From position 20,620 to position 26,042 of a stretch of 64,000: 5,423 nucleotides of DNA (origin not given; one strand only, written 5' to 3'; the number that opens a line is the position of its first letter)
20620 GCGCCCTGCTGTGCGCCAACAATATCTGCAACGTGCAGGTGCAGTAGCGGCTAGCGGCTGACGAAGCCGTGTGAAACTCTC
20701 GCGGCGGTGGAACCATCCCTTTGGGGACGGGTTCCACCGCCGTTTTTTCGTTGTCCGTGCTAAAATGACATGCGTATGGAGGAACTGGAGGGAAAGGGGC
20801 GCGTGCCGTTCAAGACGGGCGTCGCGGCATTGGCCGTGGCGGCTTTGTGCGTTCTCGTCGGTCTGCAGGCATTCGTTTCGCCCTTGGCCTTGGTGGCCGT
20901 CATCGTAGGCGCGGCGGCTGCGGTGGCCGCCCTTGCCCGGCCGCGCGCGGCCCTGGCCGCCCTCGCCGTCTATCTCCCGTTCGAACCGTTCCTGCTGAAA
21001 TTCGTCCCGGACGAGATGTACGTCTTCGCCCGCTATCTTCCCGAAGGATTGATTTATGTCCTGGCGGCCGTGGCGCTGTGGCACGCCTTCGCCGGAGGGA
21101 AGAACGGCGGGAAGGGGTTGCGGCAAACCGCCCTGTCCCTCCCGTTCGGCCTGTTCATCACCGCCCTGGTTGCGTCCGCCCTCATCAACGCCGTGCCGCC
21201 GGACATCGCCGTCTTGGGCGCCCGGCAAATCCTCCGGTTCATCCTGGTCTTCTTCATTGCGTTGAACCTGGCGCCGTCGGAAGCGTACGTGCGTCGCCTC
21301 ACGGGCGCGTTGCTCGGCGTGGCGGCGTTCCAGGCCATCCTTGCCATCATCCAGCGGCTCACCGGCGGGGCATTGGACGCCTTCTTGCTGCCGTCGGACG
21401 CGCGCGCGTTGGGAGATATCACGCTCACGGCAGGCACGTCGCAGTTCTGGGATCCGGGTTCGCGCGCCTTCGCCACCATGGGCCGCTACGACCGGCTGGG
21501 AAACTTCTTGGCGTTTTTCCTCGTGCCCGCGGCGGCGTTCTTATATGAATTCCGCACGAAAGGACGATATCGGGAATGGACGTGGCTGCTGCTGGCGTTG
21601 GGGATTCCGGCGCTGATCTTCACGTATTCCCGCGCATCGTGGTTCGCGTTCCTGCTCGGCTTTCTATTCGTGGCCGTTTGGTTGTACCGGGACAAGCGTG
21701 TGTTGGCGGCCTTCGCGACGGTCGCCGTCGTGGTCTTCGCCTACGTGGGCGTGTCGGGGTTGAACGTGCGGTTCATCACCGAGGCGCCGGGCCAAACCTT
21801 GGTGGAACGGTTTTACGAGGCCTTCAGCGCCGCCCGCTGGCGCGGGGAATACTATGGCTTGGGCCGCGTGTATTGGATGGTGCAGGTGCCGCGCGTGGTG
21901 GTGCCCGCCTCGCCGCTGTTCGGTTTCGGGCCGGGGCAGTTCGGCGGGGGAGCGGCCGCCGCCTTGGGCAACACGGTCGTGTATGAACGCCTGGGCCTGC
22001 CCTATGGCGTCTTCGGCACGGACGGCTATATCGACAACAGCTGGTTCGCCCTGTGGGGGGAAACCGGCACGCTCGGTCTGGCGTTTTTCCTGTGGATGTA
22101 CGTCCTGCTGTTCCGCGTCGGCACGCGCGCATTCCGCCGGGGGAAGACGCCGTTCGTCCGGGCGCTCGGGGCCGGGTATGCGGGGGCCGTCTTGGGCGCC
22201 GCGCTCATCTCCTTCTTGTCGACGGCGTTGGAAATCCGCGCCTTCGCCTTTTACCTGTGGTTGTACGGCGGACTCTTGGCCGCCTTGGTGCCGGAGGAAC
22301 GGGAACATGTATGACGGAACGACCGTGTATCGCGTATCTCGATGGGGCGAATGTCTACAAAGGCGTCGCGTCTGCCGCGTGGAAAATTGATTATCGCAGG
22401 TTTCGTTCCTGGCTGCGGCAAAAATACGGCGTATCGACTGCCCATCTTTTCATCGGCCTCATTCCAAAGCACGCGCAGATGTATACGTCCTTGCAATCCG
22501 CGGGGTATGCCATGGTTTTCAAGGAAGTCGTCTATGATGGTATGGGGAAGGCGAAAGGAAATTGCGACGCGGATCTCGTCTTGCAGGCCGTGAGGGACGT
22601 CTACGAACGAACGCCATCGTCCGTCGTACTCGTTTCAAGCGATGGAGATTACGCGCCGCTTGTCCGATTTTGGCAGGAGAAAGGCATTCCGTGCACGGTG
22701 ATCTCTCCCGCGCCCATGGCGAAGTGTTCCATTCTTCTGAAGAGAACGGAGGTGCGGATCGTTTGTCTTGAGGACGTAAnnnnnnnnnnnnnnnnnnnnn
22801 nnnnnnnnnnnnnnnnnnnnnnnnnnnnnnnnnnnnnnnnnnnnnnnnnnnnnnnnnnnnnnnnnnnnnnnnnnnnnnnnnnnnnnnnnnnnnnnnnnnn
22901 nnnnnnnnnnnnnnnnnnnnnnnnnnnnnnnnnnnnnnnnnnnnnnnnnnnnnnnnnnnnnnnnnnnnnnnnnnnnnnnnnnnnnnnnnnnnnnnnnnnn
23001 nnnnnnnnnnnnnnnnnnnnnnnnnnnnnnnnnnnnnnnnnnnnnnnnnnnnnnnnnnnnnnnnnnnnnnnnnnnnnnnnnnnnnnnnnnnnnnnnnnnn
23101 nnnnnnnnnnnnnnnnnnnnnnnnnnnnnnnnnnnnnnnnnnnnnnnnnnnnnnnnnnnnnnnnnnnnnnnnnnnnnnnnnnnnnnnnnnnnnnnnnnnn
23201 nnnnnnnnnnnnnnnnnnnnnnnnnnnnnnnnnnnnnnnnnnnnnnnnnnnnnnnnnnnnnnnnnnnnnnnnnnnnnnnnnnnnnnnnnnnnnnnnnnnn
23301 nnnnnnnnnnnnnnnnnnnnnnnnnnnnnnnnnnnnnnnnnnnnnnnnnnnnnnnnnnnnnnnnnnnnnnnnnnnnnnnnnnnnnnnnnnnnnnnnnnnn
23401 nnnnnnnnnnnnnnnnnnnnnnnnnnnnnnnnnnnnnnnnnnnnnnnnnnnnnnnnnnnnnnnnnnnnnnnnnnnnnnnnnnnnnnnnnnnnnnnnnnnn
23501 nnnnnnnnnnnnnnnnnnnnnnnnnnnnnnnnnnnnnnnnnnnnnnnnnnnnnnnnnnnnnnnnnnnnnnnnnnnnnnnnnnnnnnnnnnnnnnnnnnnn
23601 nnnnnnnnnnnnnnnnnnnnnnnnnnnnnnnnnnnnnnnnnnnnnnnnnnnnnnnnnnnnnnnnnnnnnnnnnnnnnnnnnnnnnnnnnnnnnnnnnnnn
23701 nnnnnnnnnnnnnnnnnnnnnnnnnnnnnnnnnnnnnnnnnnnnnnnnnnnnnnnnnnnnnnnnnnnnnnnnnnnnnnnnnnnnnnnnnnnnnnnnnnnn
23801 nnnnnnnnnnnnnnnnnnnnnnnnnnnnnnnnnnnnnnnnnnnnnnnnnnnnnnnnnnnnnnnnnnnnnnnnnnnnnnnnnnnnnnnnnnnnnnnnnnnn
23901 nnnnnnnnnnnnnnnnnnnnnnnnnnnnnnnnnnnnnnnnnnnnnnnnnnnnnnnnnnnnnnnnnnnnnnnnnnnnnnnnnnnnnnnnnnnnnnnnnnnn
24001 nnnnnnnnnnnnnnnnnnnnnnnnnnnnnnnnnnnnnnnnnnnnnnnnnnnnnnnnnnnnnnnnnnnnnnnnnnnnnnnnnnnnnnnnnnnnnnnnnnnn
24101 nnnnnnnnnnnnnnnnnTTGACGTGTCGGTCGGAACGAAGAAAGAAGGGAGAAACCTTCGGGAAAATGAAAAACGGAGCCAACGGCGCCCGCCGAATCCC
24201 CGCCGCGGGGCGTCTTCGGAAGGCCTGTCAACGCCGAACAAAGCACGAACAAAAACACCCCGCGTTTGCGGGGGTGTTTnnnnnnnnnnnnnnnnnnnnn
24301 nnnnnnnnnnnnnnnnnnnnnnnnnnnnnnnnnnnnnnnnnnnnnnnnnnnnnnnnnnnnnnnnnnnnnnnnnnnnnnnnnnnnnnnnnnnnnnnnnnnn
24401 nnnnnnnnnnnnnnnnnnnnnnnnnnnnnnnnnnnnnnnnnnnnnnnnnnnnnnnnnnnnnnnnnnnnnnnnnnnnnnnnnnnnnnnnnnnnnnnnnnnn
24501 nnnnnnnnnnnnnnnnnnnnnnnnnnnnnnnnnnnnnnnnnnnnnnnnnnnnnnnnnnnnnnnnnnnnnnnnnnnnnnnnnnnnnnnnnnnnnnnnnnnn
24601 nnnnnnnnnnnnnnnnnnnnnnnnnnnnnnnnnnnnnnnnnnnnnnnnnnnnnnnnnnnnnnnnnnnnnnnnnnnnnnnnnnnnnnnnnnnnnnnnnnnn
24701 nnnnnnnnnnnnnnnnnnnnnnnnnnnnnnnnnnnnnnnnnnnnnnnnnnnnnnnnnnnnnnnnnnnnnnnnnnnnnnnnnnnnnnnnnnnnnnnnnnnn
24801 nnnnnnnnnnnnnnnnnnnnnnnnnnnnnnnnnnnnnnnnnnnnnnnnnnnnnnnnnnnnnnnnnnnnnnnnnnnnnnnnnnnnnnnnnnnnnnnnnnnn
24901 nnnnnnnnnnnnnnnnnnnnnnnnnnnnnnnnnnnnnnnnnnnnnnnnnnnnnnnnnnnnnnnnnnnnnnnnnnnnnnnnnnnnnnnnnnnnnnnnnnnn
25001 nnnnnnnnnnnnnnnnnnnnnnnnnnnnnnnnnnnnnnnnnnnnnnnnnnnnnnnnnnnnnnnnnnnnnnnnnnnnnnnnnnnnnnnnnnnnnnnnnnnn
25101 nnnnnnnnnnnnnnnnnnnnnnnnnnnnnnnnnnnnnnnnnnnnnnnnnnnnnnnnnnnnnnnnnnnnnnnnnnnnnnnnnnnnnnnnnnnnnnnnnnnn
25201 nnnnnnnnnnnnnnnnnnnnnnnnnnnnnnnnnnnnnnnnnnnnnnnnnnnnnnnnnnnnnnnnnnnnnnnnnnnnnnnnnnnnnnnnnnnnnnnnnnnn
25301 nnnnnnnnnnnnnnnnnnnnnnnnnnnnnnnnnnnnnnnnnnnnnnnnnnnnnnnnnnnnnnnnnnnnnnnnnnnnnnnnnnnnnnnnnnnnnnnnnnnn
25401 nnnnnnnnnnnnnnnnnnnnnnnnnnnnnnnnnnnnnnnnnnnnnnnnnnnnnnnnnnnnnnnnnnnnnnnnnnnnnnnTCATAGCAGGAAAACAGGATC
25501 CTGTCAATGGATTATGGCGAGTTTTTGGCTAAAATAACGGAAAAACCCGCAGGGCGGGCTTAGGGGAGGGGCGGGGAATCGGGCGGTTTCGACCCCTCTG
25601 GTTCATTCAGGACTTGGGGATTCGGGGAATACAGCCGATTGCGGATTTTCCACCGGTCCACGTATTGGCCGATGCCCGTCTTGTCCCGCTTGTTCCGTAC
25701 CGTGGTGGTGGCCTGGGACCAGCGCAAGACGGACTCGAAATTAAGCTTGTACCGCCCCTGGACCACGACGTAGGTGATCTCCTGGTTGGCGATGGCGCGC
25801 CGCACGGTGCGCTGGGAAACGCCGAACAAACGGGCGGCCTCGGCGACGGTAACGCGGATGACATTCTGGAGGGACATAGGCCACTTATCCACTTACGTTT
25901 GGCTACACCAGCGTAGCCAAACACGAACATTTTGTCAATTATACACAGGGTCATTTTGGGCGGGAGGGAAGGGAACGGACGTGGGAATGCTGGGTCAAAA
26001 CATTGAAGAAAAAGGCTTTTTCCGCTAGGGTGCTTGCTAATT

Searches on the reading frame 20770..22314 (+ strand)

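Call 16: search_protein_families(library=pfam, proteins=[window:20770-22314:+], max_evalue=0.0001)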
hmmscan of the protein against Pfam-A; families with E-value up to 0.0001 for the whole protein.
window:20770-22314:+ (514 aa): 1 family
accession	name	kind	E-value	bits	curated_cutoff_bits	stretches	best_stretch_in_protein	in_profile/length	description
PF04932.20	Wzy_C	-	3e-11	43.8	31.7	1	274-441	2-149/149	O-Antigen ligase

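Call 75: search_protein_families(library=ncbifam, proteins=[window:20770-22314:+], max_evalue=0.00001)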
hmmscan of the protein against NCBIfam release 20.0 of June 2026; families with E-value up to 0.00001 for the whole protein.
window:20770-22314:+ (514 aa): 0 families

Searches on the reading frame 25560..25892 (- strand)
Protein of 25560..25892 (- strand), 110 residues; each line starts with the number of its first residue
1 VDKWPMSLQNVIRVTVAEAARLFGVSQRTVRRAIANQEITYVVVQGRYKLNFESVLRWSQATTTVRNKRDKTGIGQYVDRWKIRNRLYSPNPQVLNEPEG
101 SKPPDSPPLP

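Call 17: search_protein_families(library=pfam, proteins=[window:25560-25892:-], max_evalue=0.0001)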
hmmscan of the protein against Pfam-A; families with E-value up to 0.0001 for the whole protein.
window:25560-25892:- (110 aa): 1 family
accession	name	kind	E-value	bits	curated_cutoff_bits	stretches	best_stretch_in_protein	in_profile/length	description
PF12728.13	HTH_17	-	1.8e-08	34.9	27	1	15-58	3-46/51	Helix-turn-helix domain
